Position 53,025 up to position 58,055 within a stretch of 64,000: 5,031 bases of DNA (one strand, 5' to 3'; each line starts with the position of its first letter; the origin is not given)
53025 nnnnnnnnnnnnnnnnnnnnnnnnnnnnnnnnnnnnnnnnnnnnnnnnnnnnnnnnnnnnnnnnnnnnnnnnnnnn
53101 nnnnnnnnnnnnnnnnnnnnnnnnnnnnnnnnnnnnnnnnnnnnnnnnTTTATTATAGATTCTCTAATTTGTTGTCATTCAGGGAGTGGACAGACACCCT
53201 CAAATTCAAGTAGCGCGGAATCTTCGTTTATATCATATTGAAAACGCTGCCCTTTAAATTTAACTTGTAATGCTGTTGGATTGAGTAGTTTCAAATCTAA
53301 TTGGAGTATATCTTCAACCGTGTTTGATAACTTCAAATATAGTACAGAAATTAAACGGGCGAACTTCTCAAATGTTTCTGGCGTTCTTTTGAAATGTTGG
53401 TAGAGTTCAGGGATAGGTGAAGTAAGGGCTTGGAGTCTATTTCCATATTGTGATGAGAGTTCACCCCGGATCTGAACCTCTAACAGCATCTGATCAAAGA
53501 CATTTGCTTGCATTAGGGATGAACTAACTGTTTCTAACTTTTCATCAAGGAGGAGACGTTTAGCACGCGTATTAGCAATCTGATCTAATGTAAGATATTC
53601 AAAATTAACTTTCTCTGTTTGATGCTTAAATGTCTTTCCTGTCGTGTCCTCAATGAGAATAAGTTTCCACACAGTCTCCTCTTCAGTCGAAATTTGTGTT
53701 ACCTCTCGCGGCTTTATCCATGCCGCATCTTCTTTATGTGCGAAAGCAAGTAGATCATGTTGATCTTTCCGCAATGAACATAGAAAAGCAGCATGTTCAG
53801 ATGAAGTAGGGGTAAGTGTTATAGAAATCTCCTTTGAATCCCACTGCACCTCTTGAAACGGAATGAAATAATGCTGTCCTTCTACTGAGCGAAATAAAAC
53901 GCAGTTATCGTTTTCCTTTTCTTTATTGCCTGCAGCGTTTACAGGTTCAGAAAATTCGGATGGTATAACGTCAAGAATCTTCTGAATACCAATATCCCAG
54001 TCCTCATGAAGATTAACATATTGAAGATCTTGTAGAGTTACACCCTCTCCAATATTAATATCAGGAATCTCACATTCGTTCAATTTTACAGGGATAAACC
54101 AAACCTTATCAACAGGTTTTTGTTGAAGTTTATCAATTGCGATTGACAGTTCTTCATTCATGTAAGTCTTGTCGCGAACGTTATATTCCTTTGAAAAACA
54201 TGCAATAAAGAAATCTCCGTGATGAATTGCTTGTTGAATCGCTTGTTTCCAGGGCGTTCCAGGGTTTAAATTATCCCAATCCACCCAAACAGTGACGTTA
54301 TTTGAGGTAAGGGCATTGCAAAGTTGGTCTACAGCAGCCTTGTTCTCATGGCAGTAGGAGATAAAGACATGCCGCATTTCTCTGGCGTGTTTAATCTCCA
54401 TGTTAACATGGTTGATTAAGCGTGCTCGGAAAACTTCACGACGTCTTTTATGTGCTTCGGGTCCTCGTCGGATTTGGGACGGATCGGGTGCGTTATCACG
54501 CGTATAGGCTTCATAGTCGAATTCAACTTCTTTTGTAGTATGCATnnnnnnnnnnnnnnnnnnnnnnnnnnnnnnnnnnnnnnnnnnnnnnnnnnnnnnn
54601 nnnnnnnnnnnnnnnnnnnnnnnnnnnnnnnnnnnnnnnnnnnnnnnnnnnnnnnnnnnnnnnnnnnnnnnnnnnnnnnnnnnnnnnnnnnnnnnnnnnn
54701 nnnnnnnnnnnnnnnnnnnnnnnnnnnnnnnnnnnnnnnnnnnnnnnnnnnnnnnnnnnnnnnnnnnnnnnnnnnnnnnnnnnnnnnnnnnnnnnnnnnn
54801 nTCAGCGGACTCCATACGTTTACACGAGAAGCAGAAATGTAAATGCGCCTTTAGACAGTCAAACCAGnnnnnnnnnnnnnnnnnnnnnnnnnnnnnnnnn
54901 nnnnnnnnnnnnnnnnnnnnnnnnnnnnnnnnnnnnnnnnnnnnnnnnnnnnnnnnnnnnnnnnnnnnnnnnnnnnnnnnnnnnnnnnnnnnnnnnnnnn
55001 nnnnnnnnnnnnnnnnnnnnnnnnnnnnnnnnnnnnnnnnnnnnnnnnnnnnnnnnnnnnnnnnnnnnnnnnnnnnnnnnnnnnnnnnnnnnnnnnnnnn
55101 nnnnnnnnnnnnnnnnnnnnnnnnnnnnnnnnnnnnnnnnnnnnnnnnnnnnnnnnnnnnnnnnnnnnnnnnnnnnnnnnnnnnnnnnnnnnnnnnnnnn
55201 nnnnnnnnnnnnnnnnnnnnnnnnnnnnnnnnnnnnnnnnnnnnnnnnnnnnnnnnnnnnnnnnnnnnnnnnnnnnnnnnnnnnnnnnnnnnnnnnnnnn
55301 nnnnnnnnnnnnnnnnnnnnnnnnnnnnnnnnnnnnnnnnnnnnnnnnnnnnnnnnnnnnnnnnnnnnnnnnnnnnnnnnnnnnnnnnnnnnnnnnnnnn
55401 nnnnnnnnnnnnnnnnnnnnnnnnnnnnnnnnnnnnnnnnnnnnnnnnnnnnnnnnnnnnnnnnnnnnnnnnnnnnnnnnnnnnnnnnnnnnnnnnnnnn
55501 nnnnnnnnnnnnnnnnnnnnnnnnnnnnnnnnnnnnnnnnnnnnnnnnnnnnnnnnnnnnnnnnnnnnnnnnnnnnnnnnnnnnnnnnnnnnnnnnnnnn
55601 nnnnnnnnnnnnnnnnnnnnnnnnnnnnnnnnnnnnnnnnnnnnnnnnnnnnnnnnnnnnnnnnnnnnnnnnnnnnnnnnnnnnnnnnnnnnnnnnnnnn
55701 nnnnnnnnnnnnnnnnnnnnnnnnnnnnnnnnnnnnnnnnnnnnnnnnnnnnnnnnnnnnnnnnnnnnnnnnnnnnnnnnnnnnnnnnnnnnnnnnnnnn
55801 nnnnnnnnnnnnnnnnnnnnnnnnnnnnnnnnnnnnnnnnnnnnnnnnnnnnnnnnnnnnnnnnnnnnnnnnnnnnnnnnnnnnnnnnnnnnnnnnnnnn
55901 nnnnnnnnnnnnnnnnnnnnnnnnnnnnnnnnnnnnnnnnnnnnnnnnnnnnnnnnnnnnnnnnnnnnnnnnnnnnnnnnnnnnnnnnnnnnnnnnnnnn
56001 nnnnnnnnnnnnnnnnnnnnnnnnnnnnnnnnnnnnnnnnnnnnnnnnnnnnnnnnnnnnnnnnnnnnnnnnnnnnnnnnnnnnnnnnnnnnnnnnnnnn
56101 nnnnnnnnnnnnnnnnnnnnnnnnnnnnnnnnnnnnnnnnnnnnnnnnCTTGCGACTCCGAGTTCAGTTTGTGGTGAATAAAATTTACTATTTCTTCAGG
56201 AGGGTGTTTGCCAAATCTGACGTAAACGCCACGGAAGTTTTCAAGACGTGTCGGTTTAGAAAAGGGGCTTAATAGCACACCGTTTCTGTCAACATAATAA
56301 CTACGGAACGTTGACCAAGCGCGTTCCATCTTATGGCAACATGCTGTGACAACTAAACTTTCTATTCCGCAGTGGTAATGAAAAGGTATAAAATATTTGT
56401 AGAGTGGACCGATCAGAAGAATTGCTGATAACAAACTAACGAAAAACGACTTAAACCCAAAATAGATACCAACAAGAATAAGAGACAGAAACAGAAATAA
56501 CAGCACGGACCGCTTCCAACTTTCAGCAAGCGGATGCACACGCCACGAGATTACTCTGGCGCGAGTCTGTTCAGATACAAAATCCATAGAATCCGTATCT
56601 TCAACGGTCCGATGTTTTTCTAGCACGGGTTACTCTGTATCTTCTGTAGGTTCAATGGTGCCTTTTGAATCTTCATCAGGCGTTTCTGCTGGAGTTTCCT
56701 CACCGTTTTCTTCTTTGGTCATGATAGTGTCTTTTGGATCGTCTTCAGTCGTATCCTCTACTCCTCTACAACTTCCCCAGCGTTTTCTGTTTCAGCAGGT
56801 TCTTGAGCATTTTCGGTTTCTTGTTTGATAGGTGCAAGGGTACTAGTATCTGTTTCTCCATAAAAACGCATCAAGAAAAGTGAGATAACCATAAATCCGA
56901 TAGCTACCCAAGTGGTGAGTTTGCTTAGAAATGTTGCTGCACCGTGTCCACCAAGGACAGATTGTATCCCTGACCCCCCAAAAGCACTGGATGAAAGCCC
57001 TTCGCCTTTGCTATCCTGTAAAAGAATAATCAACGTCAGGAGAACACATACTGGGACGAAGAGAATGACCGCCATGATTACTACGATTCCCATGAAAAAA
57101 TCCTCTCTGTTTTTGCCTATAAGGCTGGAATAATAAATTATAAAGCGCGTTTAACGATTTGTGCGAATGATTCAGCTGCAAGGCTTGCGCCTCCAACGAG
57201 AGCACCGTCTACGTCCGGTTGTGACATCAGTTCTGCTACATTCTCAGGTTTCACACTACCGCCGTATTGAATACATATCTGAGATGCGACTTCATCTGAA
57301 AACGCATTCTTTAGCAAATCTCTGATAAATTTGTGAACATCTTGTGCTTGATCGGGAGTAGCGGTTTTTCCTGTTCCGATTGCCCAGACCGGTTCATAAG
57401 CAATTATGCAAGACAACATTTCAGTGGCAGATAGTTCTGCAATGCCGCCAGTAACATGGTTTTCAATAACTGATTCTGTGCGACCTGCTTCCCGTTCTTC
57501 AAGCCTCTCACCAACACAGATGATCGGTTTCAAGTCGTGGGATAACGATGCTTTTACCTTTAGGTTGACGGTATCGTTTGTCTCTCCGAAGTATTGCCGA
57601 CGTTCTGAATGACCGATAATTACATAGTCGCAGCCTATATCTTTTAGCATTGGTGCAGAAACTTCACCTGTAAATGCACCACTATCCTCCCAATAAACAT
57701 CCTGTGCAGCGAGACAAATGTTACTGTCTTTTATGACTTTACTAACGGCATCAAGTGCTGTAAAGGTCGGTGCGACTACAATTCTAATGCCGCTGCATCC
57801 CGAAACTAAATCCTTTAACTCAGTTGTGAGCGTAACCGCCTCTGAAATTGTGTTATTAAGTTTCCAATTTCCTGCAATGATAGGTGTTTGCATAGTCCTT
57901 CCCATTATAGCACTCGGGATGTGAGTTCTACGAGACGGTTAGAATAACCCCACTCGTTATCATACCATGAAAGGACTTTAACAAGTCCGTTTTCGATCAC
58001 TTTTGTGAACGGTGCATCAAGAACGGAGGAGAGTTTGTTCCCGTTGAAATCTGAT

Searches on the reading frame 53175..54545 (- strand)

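Call 28: search_protein_families(library=pfam, proteins=[window:53175-54545:-], max_evalue=0.00001)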
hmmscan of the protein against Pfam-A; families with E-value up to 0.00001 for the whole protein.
window:53175-54545:- (456 aa): 1 family
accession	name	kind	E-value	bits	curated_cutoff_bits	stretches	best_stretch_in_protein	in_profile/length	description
PF13676.11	TIR_2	-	1.5e-25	90.5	28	1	60-191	1-122/122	TIR domain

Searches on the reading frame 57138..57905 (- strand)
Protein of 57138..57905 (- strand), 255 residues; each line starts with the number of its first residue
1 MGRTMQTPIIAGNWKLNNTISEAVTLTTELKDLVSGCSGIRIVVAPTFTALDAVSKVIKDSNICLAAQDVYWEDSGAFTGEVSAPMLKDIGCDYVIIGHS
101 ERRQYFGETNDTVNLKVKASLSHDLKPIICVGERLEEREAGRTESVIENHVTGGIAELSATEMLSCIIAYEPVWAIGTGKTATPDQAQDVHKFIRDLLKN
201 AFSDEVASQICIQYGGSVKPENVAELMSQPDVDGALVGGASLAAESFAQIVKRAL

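Call 47: search_protein_families(library=pfam, proteins=[window:57138-57905:-], max_evalue=0.00001)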
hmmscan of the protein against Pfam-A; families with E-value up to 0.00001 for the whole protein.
window:57138-57905:- (255 aa): 1 family
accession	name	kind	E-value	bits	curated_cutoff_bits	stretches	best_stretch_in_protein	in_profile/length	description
PF00121.24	TIM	-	4.5e-100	334.6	20.1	1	8-253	1-244/245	Triosephosphate isomerase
